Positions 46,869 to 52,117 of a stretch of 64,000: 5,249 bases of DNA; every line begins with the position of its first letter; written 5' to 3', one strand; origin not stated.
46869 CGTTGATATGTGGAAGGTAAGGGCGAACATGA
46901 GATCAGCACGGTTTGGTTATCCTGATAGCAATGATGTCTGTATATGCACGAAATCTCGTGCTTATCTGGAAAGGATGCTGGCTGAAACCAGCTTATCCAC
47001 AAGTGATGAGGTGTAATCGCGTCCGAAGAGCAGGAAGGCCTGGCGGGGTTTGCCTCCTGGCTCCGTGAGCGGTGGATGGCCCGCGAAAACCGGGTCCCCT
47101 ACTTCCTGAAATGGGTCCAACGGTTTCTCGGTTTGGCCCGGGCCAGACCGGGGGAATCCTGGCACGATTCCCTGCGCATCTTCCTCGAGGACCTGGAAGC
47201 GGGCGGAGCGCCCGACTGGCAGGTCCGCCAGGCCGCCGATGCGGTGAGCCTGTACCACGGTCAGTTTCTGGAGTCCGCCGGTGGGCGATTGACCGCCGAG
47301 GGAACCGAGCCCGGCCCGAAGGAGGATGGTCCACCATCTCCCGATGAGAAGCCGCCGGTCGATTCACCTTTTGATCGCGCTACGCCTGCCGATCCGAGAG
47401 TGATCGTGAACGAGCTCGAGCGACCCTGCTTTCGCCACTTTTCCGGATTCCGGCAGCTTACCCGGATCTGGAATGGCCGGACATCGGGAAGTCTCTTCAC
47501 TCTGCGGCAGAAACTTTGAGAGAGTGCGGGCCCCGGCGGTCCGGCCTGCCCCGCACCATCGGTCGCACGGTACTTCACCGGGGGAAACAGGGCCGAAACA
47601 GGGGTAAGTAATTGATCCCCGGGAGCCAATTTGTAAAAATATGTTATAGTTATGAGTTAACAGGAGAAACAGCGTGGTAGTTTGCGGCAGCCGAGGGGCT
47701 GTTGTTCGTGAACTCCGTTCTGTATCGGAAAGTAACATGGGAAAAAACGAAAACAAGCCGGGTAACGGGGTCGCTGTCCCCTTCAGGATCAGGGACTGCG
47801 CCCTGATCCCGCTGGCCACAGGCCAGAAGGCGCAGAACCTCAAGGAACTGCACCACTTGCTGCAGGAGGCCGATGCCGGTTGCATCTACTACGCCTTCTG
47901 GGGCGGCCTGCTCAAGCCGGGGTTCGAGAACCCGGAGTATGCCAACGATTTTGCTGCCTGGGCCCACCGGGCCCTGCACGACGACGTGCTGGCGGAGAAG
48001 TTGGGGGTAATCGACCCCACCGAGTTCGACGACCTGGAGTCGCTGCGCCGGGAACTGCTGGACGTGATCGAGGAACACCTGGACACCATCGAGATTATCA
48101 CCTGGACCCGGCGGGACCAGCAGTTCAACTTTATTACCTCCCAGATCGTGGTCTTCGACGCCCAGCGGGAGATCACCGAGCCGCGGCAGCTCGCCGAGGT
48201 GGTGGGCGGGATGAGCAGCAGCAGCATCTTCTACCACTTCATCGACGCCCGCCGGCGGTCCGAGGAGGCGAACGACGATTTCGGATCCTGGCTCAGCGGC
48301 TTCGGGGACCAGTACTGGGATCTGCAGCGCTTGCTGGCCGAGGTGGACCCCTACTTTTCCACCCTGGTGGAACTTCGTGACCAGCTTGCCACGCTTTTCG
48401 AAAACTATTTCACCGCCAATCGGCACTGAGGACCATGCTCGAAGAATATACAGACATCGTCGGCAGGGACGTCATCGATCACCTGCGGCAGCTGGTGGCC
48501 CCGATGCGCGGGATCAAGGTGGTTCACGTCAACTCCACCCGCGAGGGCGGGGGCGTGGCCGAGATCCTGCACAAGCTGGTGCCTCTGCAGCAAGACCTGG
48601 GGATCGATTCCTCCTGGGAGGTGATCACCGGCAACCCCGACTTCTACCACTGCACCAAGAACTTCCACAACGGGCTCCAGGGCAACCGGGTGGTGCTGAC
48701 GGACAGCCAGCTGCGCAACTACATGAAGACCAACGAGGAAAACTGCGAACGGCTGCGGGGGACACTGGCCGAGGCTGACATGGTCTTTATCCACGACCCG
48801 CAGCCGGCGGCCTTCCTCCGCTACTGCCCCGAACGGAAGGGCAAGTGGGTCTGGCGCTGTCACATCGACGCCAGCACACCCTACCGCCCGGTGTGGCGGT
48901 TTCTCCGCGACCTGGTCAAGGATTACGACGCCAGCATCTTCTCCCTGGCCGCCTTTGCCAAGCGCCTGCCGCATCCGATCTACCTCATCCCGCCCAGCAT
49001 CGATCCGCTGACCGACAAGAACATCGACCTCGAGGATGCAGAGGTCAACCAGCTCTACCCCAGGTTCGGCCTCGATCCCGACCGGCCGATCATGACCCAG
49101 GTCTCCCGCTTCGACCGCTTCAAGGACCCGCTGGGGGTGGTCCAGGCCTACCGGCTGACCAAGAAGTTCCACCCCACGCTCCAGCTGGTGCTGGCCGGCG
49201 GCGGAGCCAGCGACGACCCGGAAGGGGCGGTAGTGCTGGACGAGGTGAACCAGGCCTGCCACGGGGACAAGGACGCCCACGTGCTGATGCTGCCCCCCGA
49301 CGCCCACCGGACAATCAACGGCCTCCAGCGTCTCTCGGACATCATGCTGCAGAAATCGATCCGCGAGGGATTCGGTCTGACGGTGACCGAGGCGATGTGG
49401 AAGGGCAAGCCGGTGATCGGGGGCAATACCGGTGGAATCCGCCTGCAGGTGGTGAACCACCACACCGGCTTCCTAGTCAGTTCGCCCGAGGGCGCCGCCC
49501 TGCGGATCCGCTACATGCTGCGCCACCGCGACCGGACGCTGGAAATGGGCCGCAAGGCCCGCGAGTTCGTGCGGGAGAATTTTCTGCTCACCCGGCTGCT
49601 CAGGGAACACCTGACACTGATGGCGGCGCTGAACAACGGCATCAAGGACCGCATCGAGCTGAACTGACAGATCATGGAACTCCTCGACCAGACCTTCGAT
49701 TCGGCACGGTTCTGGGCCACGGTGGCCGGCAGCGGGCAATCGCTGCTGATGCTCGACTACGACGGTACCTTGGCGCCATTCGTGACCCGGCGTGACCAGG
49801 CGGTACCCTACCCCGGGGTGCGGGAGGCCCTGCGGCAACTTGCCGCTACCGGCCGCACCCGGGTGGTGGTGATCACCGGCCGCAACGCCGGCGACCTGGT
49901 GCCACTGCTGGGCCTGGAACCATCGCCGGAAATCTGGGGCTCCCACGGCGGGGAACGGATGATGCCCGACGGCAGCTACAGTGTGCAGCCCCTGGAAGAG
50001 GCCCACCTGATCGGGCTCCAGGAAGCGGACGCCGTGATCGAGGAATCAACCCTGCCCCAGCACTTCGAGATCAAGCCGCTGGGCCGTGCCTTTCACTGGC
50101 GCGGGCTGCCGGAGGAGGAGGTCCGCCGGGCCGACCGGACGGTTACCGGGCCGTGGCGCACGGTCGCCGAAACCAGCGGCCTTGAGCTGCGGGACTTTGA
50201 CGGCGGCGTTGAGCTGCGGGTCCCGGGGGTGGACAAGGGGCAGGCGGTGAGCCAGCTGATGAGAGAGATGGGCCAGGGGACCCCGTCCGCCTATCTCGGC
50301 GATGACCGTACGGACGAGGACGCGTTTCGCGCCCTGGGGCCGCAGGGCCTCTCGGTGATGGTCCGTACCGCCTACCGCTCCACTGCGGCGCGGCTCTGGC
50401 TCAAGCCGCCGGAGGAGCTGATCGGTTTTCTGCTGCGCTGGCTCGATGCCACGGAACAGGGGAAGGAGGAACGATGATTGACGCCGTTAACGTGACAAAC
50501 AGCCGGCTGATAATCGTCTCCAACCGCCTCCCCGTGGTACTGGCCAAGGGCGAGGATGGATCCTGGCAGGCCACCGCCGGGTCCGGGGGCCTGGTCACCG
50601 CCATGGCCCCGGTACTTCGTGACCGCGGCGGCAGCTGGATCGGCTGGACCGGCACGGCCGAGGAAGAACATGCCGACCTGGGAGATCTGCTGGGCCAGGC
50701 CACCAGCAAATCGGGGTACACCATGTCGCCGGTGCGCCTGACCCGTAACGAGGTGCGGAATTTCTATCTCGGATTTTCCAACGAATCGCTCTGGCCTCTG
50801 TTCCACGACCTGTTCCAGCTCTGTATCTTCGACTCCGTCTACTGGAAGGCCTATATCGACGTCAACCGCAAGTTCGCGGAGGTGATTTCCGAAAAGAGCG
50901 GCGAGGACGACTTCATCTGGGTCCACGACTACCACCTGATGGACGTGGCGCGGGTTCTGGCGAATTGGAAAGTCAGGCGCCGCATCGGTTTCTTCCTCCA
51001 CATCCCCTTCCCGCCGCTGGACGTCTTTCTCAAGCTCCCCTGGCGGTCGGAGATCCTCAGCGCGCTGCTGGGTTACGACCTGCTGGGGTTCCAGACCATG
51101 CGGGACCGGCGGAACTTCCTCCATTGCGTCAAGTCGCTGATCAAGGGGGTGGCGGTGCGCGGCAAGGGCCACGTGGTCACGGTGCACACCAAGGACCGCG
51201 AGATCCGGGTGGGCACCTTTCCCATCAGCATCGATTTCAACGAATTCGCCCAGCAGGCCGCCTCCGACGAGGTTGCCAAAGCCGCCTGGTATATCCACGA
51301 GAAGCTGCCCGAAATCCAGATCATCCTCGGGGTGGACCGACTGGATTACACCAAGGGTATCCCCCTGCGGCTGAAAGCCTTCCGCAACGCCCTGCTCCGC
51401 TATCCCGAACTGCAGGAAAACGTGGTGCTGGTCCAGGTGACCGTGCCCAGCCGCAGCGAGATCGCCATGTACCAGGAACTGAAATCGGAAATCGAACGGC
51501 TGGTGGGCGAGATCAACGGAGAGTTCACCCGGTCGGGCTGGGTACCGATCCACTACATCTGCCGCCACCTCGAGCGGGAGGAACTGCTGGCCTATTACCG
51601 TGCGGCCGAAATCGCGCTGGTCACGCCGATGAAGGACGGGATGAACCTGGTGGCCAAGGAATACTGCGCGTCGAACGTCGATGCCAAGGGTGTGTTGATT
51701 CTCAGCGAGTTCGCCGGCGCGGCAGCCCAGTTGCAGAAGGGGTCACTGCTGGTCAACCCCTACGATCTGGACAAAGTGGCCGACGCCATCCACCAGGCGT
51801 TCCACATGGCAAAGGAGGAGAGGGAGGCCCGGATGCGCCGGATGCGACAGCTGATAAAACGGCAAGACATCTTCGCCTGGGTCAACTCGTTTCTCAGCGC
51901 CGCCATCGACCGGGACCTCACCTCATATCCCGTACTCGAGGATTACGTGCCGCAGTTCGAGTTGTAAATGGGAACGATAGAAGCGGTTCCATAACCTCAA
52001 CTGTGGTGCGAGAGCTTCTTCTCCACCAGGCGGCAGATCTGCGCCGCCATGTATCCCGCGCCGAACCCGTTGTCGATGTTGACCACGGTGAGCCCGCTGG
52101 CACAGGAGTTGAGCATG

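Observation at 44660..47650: Decayed mobile islet between mutS2 and the trehalose locus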

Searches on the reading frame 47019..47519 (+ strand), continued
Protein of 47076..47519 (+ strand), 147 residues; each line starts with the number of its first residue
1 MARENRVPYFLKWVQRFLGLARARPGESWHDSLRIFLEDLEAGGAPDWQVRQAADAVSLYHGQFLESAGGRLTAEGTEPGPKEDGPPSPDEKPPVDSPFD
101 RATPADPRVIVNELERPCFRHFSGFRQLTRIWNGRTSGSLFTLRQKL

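Call 82: fold_search(model_id=the predicted structure, library=pdb)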
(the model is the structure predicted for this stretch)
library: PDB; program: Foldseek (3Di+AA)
matches with E <= 10: 62; with E <= 0.001: 0
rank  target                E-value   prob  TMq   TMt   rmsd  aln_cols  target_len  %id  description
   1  1pvr_A                5.8e-01  0.80  0.34  0.19  14.5       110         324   14  BASIS FOR A SWITCH IN SUBSTRATE SPECIFICITY: CRYSTAL STRUCTURE OF SELECTED VARIANT OF CRE SITE-SPECIFIC RECOMBINASE, L (released 2004-02-17)
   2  1ma7_B                6.9e-01  0.75  0.34  0.19  11.3       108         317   15  Crystal structure of Cre site-specific recombinase complexed with a mutant DNA substrate, LoxP-A8/T27 (released 2003-07-08)
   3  1nzb_A                8.1e-01  0.75  0.34  0.18  11.6       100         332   13  Crystal structure of wild type Cre recombinase-loxP synapse (released 2003-09-16)
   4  3c28_A                8.1e-01  0.66  0.34  0.20  11.5       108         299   15  Crystal structure of the product synapse complex (released 2009-02-17)
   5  1kbu_B                8.6e-01  0.69  0.34  0.19  11.4       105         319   13  CRE RECOMBINASE BOUND TO A LOXP HOLLIDAY JUNCTION (released 2002-06-07)
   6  2hoi_A                9.6e-01  0.63  0.34  0.19  11.6       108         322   15  Crystal structure of the tetrameric pre-cleavage synaptic complex in the cre-loxp site-specific recombination (released 2007-06-26)
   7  5crx_B                1.1e+00  0.80  0.34  0.20   5.2        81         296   16  ASYMMETRIC DNA-BENDING IN THE CRE-LOXP SITE-SPECIFIC RECOMBINATION SYNAPSE (released 1999-07-07)
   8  1pvp_B                1.2e+00  0.63  0.34  0.19  11.4       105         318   14  BASIS FOR A SWITCH IN SUBSTRATE SPECIFICITY: CRYSTAL STRUCTURE OF SELECTED VARIANT OF CRE SITE-SPECIFIC RECOMBINASE, A (released 2004-02-17)
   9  1pvq_B                1.3e+00  0.75  0.34  0.19   5.1        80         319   15  BASIS FOR A SWITCH IN SUBSTRATE SPECIFICITY: CRYSTAL STRUCTURE OF SELECTED VARIANT OF CRE SITE-SPECIFIC RECOMBINASE, L (released 2004-02-17)
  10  1ma7_A                1.3e+00  0.60  0.34  0.19  11.4       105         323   14  Crystal structure of Cre site-specific recombinase complexed with a mutant DNA substrate, LoxP-A8/T27 (released 2003-07-08)
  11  1drg_A                1.7e+00  0.69  0.33  0.18   3.4        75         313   15  CRYSTAL STRUCTURE OF TRIMERIC CRE RECOMBINASE-LOX COMPLEX (released 2001-10-19)
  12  5hxy_B                2.0e+00  0.84  0.40  0.25   2.7        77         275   17  Crystal structure of XerA recombinase (released 2017-02-01)
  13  5hxy_C                3.6e+00  0.44  0.41  0.26  13.6       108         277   16  Crystal structure of XerA recombinase (released 2017-02-01)
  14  3fbz_D                5.0e+00  0.14  0.27  0.35   5.7        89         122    9  Crystal structure of ORF140 of the archaeal virus Acidianus Filamentous Virus 1 (AFV1) (released 2009-11-10)
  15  5jwr_F                5.0e+00  0.08  0.21  0.25   7.5        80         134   11  Crystal structure of foldswitch-stabilized KaiB in complex with the N-terminal CI domain of KaiC and a dimer of KaiA C (released 2017-03-29)
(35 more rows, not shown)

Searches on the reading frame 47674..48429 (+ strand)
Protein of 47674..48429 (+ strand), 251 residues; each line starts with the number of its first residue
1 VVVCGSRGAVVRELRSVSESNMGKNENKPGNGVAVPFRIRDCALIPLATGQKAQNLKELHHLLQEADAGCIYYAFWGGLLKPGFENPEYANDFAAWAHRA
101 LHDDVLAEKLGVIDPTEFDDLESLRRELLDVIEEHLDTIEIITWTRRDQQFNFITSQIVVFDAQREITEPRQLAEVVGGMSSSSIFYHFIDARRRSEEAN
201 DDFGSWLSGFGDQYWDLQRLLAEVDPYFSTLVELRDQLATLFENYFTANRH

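Call 3: search_protein_families(library=pfam, proteins=[window:47674-48429:+], max_evalue=0.01)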
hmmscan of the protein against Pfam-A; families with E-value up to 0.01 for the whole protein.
window:47674-48429:+ (251 aa): 1 family
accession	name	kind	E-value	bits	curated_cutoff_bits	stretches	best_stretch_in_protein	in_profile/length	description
PF19027.5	DUF5752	-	5.9e-78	261.4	23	1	36-243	3-208/208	Family of unknown function (DUF5752)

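Call 6: search_protein_families(library=ncbifam, proteins=[window:47674-48429:+], max_evalue=1)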
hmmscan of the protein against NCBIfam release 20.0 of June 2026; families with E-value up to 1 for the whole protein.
window:47674-48429:+ (251 aa): 0 families

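Call 25: find_related_loci(query=window:47674-48429:+, collection=metagenome_contigs, flank=8000)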
Query window:47674-48429:+ (251 aa) in metagenome_contigs; peptide patterns used: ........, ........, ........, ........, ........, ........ (x = any residue, [..] = any of these).
84 stretches matched a pattern; 2 encode a relative of the query (tblastn E <= 1e-3); 2 distinct loci.
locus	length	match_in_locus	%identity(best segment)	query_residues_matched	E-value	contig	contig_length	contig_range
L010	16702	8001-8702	80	18-251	3e-128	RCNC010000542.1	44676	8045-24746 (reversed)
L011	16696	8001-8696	72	18-249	2e-113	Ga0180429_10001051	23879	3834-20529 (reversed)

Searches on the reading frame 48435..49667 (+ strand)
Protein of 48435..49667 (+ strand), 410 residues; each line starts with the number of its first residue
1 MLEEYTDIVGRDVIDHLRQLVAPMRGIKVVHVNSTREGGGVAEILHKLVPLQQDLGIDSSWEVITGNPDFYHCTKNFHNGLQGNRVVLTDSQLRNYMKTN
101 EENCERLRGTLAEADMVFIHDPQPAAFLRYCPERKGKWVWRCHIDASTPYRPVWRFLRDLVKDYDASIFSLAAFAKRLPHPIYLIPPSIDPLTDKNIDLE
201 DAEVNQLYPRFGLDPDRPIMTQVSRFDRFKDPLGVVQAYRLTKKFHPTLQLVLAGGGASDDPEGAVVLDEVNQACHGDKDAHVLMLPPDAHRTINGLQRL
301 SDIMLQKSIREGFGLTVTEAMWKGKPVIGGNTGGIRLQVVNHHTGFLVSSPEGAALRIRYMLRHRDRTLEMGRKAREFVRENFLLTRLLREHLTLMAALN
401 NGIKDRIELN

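Call 3: search_protein_families(library=pfam, proteins=[window:48435-49667:+], max_evalue=0.01)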
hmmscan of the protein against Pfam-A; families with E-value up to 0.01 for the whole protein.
window:48435-49667:+ (410 aa): 5 families
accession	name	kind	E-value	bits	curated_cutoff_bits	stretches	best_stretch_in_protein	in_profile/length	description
PF21269.3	TreT_GT1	-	4.7e-57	192.2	27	1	31-175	1-143/144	Trehalose synthase, N-terminal domain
PF00534.26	Glycos_transf_1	-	1.1e-22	80.8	26.4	1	212-377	10-171/172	Glycosyl transferases group 1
PF13692.12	Glyco_trans_1_4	-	5.9e-11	43.3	27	1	220-363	4-141/142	Glycosyl transferases group 1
PF20706.3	GT4-conflict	-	8.8e-05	22.1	26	1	245-335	229-316/385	Family 4 Glycosyltransferase in conflict systems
PF13524.12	Glyco_trans_1_2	-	0.0065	16.9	25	1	310-387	60-137/144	Glycosyl transferase-like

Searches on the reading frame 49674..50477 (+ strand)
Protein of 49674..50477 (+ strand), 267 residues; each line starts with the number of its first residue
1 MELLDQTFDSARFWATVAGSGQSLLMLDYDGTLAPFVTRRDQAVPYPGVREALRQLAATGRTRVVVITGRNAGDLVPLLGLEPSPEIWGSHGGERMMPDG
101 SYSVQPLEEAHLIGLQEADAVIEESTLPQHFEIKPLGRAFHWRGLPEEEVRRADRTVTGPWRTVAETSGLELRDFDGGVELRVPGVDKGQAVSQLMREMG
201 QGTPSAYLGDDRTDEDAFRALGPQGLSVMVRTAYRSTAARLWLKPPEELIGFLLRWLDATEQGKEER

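Call 3: search_protein_families(library=pfam, proteins=[window:49674-50477:+], max_evalue=0.01)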
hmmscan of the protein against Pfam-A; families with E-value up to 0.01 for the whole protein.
window:49674-50477:+ (267 aa): 2 families
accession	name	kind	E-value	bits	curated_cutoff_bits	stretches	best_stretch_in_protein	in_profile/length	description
PF02358.22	Trehalose_PPase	-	1.9e-28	99.7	27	1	26-233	1-218/235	Trehalose-phosphatase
PF00702.32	Hydrolase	-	0.00047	21.1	26.4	0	37-72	91-125/191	haloacid dehalogenase-like hydrolase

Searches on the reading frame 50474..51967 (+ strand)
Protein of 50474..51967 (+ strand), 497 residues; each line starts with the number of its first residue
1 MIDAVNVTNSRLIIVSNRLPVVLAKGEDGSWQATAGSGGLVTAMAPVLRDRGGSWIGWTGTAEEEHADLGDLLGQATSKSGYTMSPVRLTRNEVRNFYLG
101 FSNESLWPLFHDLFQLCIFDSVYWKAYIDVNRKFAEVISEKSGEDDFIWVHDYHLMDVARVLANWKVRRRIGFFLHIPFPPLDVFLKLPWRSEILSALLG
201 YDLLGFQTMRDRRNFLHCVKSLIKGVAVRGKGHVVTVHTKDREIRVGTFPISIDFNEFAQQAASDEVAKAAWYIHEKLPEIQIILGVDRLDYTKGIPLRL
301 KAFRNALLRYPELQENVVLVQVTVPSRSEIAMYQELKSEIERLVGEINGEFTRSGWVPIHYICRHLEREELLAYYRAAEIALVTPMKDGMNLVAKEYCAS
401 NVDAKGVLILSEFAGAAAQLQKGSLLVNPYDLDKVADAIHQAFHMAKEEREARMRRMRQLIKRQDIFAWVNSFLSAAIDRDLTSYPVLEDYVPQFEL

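Call 3: search_protein_families(library=pfam, proteins=[window:50474-51967:+], max_evalue=0.01)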
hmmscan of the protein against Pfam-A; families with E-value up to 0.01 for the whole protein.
window:50474-51967:+ (497 aa): 3 families
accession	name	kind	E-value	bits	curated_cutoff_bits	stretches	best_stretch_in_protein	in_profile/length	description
PF00982.27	Glyco_transf_20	-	6.2e-148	493.9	32.5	1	11-476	2-470/473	Glycosyltransferase family 20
PF00534.26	Glycos_transf_1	-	5.5e-05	23.2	26.4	1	282-451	16-162/172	Glycosyl transferases group 1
PF13692.12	Glyco_trans_1_4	-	0.004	17.8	27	1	284-442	4-139/142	Glycosyl transferases group 1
